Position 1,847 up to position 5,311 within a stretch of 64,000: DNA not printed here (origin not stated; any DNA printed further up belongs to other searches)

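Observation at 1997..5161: Single-polypeptide TIR / radical SAM / Cys-rich (SPASM-like) / helical-repeat fusion, a candidate novel TIR-based defence or signalling enzyme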

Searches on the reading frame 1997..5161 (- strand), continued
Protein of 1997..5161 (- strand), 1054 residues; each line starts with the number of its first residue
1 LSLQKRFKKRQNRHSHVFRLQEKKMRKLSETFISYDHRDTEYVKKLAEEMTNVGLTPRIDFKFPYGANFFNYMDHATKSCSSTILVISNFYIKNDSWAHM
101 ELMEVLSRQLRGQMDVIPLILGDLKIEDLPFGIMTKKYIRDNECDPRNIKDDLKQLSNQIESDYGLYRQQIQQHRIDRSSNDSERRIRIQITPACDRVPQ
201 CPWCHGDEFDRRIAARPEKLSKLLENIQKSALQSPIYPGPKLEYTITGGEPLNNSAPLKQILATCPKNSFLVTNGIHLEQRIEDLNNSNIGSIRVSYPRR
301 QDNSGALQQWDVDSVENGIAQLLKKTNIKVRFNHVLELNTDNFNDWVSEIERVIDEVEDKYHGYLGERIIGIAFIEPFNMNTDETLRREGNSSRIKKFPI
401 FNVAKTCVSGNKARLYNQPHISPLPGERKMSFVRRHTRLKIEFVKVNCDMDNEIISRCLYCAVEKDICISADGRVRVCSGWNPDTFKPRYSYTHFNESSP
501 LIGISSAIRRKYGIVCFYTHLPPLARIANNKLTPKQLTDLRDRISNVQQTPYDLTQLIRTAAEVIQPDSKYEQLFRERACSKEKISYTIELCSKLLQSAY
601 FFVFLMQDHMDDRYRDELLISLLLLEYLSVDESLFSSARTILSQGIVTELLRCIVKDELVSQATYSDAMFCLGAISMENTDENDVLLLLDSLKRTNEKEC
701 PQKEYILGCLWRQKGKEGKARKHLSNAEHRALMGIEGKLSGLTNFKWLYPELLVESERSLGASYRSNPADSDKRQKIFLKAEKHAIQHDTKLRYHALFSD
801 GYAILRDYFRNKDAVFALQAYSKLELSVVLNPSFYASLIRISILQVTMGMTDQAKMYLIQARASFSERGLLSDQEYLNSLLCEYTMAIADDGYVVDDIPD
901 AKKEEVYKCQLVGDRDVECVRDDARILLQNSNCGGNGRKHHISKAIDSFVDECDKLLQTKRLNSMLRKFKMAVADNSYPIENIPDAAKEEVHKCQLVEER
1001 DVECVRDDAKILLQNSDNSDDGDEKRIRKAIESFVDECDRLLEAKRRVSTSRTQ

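Call 79: search_protein_families(library=ncbifam, proteins=[P0013, P0016, P0014, P0017, P0018], max_evalue=0.0001)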
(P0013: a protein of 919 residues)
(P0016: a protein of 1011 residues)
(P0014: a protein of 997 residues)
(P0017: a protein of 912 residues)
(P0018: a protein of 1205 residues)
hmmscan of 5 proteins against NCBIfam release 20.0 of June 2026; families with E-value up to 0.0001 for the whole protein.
P0013 (919 aa): 15 families
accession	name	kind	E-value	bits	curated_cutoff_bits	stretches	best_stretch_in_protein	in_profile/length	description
TIGR02666.1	moaA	equivalog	1.6e-10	40.5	284.05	1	136-315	11-182/336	GTP 3',8-cyclase MoaA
NF047865.1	rSAM_PapB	equivalog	7.2e-09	35.3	340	1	142-290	10-150/330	PapB family radical SAM/SPASM ranthipeptide maturase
TIGR04148.1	GG_samocin_CFB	equivalog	7.4e-09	35.3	300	1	139-309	21-200/411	radical SAM peptide maturase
TIGR02668.1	moaA_archaeal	equivalog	2e-08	33.6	325.25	1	136-423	11-272/303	GTP 3',8-cyclase MoaA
NF041298.1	rSAM_mat_DynA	equivalog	4.2e-08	32.6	450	1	145-315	11-176/356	dynobactin maturation radical SAM/SPASM protein DynA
NF038107.1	rSAM_NF038107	equivalog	5e-08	32.1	600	1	144-290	94-234/444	Cys-every-fifth radical SAM/SPASM peptide maturase CefB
NF052473.1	rSAM_FlmE_OhkG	exception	7.6e-08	31.5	500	1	137-270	100-230/481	FlmE/OhkG family radical SAM/SPASM peptide maturase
NF038283.1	viperin_w_prok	equivalog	8.2e-08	31.7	180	1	145-309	12-174/281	viperin family antiviral radical SAM protein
TIGR03977.1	rSAM_pair_HxsC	equivalog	5.4e-07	28.8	267.9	1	187-399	66-279/292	His-Xaa-Ser system radical SAM maturase HxsC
NF001199.0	PRK00164.2-1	equivalog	5.6e-07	29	231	1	136-312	13-174/308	GTP 3',8-cyclase MoaA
TIGR04317.1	W_rSAM_matur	equivalog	7.6e-07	28.6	380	1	135-289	4-136/349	tungsten cofactor oxidoreductase radical SAM maturase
TIGR03942.1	sulfatase_rSAM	equivalog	1.1e-06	28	349.45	1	141-282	7-141/363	anaerobic sulfatase maturase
TIGR04334.1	rSAM_Clo7bot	equivalog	2.9e-06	26.2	600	1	127-262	82-207/440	radical SAM/SPASM domain Clo7bot peptide maturase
TIGR04463.1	rSAM_vs_C_rich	equivalog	1.3e-05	24.2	525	1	139-290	86-228/438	TIGR04463 family radical SAM/SPASM RiPP maturase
NF040492.1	not_ScfB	exception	4.2e-05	22.6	855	1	143-288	103-241/450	ScfB-related radical SAM/SPASM orphan maturase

P0016 (1011 aa): 4 families
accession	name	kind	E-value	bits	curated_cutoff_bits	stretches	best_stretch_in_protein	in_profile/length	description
NF038283.1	viperin_w_prok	equivalog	1.6e-11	43.9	180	1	198-351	10-164/281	viperin family antiviral radical SAM protein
TIGR02668.1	moaA_archaeal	equivalog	1.3e-10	40.8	325.25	1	184-496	4-277/303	GTP 3',8-cyclase MoaA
NF001199.0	PRK00164.2-1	equivalog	9.9e-09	34.7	231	1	183-492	5-275/308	GTP 3',8-cyclase MoaA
TIGR02666.1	moaA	equivalog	1.2e-07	31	284.05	1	184-369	4-181/336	GTP 3',8-cyclase MoaA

P0014 (997 aa): 17 families
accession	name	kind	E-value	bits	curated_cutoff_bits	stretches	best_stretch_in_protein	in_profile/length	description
TIGR02666.1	moaA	equivalog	4e-13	49.1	284.05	1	160-321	10-172/336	GTP 3',8-cyclase MoaA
TIGR02668.1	moaA_archaeal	equivalog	8.5e-13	47.9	325.25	1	161-332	11-176/303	GTP 3',8-cyclase MoaA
NF001199.0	PRK00164.2-1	equivalog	2.5e-11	43.3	231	1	161-327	13-173/308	GTP 3',8-cyclase MoaA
TIGR04317.1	W_rSAM_matur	equivalog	6e-11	42.1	380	1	160-305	4-140/349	tungsten cofactor oxidoreductase radical SAM maturase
NF038283.1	viperin_w_prok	equivalog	6.4e-09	35.4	180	1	168-272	10-114/281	viperin family antiviral radical SAM protein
NF052473.1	rSAM_FlmE_OhkG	exception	6.5e-09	35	500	1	157-312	95-260/481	FlmE/OhkG family radical SAM/SPASM peptide maturase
NF038332.1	rSAM_rare_HxsC4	exception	2.2e-08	33.7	500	1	157-278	11-128/335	radical SAM protein HxsC4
NF042941.1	Retron_TIR_antiphage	equivalog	1.3e-06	27.5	600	1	6-107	342-445/464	TIR domain-containing anti-phage reverse transcriptase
TIGR02109.1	PQQ_syn_pqqE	equivalog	3.2e-06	26.3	381.35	1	213-275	51-116/358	pyrroloquinoline quinone biosynthesis protein PqqE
TIGR04347.1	pseudo_SAM_Halo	equivalog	4.6e-06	26.1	525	1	164-273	42-145/390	TIGR04347 family pseudo-SAM/SPASM protein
TIGR04133.1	rSAM_w_lipo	hypoth_equivalog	5.5e-06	25.5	425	1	168-273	32-134/350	TIGR04133 family radical SAM/SPASM protein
TIGR04280.1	geopep_mat_rSAM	hypoth_equivalog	6.5e-06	25.4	400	1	163-273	87-201/428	geopeptide radical SAM maturase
TIGR04055.1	rSAM_NirJ2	equivalog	1e-05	25.3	500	1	165-273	5-106/326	putative heme d1 biosynthesis radical SAM protein NirJ2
TIGR04148.1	GG_samocin_CFB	equivalog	1.9e-05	24.1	300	1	160-336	17-208/411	radical SAM peptide maturase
TIGR04466.1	rSAM_BlsE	equivalog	8.7e-05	22.1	400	0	220-279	52-113/327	cytosylglucuronate decarboxylase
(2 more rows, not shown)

P0017 (912 aa): 5 families
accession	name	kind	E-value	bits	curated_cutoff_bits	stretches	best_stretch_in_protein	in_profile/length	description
TIGR02668.1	moaA_archaeal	equivalog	5e-18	65.1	325.25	1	149-429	11-274/303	GTP 3',8-cyclase MoaA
NF001199.0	PRK00164.2-1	equivalog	1.2e-15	57.5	231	1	149-426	13-272/308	GTP 3',8-cyclase MoaA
TIGR02666.1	moaA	equivalog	2.8e-12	46.3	284.05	1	148-364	10-220/336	GTP 3',8-cyclase MoaA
TIGR04463.1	rSAM_vs_C_rich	equivalog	4.4e-08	32.3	525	1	152-330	86-260/438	TIGR04463 family radical SAM/SPASM RiPP maturase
TIGR04280.1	geopep_mat_rSAM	hypoth_equivalog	2.6e-05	23.4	400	1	150-294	86-227/428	geopeptide radical SAM maturase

P0018 (1205 aa): 9 families
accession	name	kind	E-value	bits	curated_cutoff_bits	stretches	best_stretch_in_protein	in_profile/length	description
NF050075.1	SMU1112c_YaeR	equivalog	1.6e-12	47.8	140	1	1070-1172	1-103/125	SMU1112c/YaeR family gloxylase I-like metalloprotein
TIGR02668.1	moaA_archaeal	equivalog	2.5e-11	43.1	325.25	1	291-567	10-273/303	GTP 3',8-cyclase MoaA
TIGR02666.1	moaA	equivalog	1e-09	37.8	284.05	1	291-569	10-287/336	GTP 3',8-cyclase MoaA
TIGR03081.1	metmalonyl_epim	equivalog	1.2e-08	35.6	114.95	1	1073-1168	2-100/129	methylmalonyl-CoA epimerase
NF050074.1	glyox_I_GloA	exception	1.6e-06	28.3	165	1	1073-1198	2-119/121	lactoylglutathione lyase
TIGR04163.1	rSAM_cobopep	equivalog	1.3e-05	24.1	375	1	292-411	65-180/428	peptide-modifying radical SAM enzyme CbpB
NF008551.0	PRK11478.1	equivalog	3.2e-05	24.4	148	1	1069-1186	3-116/129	VOC family protein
TIGR00068.2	glyox_I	equivalog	4.8e-05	23.3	120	0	1073-1198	2-137/143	lactoylglutathione lyase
TIGR04064.1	rSAM_nif11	equivalog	8.5e-05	21.4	518.7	0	291-426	78-210/459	nif11-like peptide radical SAM maturase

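Call 84: find_encoding_contigs(protein=P0041, flank=8000, max_places=2)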
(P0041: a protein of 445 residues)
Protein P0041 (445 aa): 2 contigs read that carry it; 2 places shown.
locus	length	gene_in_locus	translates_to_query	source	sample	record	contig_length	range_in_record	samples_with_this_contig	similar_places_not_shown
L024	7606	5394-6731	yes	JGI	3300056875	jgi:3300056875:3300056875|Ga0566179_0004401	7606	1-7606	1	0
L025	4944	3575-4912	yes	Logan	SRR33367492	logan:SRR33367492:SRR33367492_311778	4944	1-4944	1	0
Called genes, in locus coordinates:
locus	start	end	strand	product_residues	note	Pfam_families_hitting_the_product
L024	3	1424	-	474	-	?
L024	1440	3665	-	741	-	PF01326:PPDK_N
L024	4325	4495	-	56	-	-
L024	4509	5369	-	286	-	PF01408:GFO_IDH_MocA, PF02894:GFO_IDH_MocA_C (weak), PF22725:GFO_IDH_MocA_C3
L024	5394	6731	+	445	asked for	PF04055:Radical_SAM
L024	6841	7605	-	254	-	?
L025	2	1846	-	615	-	?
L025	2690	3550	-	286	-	PF01408:GFO_IDH_MocA, PF02894:GFO_IDH_MocA_C (weak), PF22725:GFO_IDH_MocA_C3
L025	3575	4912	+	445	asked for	PF04055:Radical_SAM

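Call 85: find_encoding_contigs(protein=P0017, flank=8000, max_places=2)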
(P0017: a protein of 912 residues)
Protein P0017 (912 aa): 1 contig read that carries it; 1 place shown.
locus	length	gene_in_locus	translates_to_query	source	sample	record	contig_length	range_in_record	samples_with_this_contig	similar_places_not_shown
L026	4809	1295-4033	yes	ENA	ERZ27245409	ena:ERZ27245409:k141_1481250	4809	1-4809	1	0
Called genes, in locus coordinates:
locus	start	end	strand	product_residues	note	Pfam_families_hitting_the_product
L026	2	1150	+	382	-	?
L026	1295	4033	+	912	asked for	PF13676:TIR_2, PF04055:Radical_SAM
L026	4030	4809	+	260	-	?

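Call 87: search_protein_families(library=ncbifam, proteins=[P0041, L026:4030-4809:+], max_evalue=0.001)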
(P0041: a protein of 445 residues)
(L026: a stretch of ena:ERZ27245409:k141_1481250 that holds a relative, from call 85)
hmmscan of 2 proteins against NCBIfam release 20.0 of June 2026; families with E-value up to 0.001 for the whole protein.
P0041 (445 aa): 34 families (the best 25 are shown)
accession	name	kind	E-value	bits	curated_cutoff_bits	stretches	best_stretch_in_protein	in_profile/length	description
NF038283.1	viperin_w_prok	equivalog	7.7e-18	64.6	180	1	158-404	7-250/281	viperin family antiviral radical SAM protein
TIGR02666.1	moaA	equivalog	1.1e-16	60.7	284.05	1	156-328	13-190/336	GTP 3',8-cyclase MoaA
TIGR02109.1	PQQ_syn_pqqE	equivalog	2.8e-16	59.4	381.35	1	150-332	4-185/358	pyrroloquinoline quinone biosynthesis protein PqqE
TIGR02668.1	moaA_archaeal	equivalog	3.3e-16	59.1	325.25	1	155-313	12-171/303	GTP 3',8-cyclase MoaA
TIGR04317.1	W_rSAM_matur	equivalog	6.2e-16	58.4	380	1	155-323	6-176/349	tungsten cofactor oxidoreductase radical SAM maturase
NF001199.0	PRK00164.2-1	equivalog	1.1e-15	57.5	231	1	154-317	13-174/308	GTP 3',8-cyclase MoaA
NF045646.2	rSAM_Se_TrsS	equivalog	1.7e-14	53.3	490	1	154-268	87-206/441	radical SAM (seleno)protein TrsS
NF050035.1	rSAM_WgK_link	exception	6.4e-13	48.4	650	1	151-314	7-167/367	radical SAM/SPASM peptide maturase WgkB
TIGR04303.1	GeoRSP_rSAM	equivalog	2.9e-12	46.8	400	1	152-314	4-166/325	GeoRSP system radical SAM/SPASM protein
NF045702.1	rSAM_GDGT_ether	equivalog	1.4e-10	40.4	450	1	156-284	89-223/486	tetraether lipid synthase Tes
NF045574.1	sacti_mat_StsB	exception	1.9e-10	40.2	625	1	153-329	96-270/466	StsB family radical SAM/SPASM domain sactipeptide maturase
TIGR04051.1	rSAM_NirJ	equivalog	3.6e-10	39.3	515.45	1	155-239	4-91/354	heme d1 biosynthesis radical SAM protein NirJ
TIGR04466.1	rSAM_BlsE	equivalog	1.5e-09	37.8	400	1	156-328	6-172/327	cytosylglucuronate decarboxylase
TIGR04053.2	TIGR04053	equivalog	2.2e-09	37.1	395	1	151-338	6-191/366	TIGR04053 family radical SAM/SPASM domain-containing protein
TIGR04251.1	SCM_rSAM_ScmF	equivalog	4.9e-09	36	400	1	156-328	7-182/353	SynChlorMet cassette radical SAM/SPASM protein ScmF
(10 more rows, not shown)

L026:4030-4809:+ (260 aa): 40 families (the best 25 are shown)
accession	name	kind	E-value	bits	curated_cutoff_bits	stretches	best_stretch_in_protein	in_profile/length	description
NF045646.2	rSAM_Se_TrsS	equivalog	2.9e-18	65.6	490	1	20-133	87-205/441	radical SAM (seleno)protein TrsS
TIGR02666.1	moaA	equivalog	8.7e-16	57.8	284.05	1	23-172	14-170/336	GTP 3',8-cyclase MoaA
NF038283.1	viperin_w_prok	equivalog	6.3e-15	55.1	180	1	21-199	4-191/281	viperin family antiviral radical SAM protein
TIGR02109.1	PQQ_syn_pqqE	equivalog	6.4e-15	54.9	381.35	1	16-173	4-161/358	pyrroloquinoline quinone biosynthesis protein PqqE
NF045574.1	sacti_mat_StsB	exception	7.2e-15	54.8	625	1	20-193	97-266/466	StsB family radical SAM/SPASM domain sactipeptide maturase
TIGR02668.1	moaA_archaeal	equivalog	2.6e-14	52.9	325.25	1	21-169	12-160/303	GTP 3',8-cyclase MoaA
NF050035.1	rSAM_WgK_link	exception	4.6e-13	48.9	650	1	13-180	3-168/367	radical SAM/SPASM peptide maturase WgkB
NF001199.0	PRK00164.2-1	equivalog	1.3e-12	47.5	231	1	20-134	13-129/308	GTP 3',8-cyclase MoaA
TIGR04317.1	W_rSAM_matur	equivalog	4.7e-12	45.7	380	1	21-154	6-141/349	tungsten cofactor oxidoreductase radical SAM maturase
NF045702.1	rSAM_GDGT_ether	equivalog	3.2e-11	42.5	450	1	22-113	89-187/486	tetraether lipid synthase Tes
TIGR04347.1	pseudo_SAM_Halo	equivalog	3.8e-11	42.9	525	1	18-103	37-125/390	TIGR04347 family pseudo-SAM/SPASM protein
TIGR04250.1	SCM_rSAM_ScmE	equivalog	1.4e-10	40.7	400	1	18-175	2-160/358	SynChlorMet cassette radical SAM/SPASM protein ScmE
TIGR04466.1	rSAM_BlsE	equivalog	2.4e-10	40.4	400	1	23-227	7-205/327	cytosylglucuronate decarboxylase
TIGR04053.2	TIGR04053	equivalog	6.9e-10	38.7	395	1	16-193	5-183/366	TIGR04053 family radical SAM/SPASM domain-containing protein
NF049973.1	radical_Rv1681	equivalog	8.3e-10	38.1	380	1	29-176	82-230/326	Rv1681 family radical SAM protein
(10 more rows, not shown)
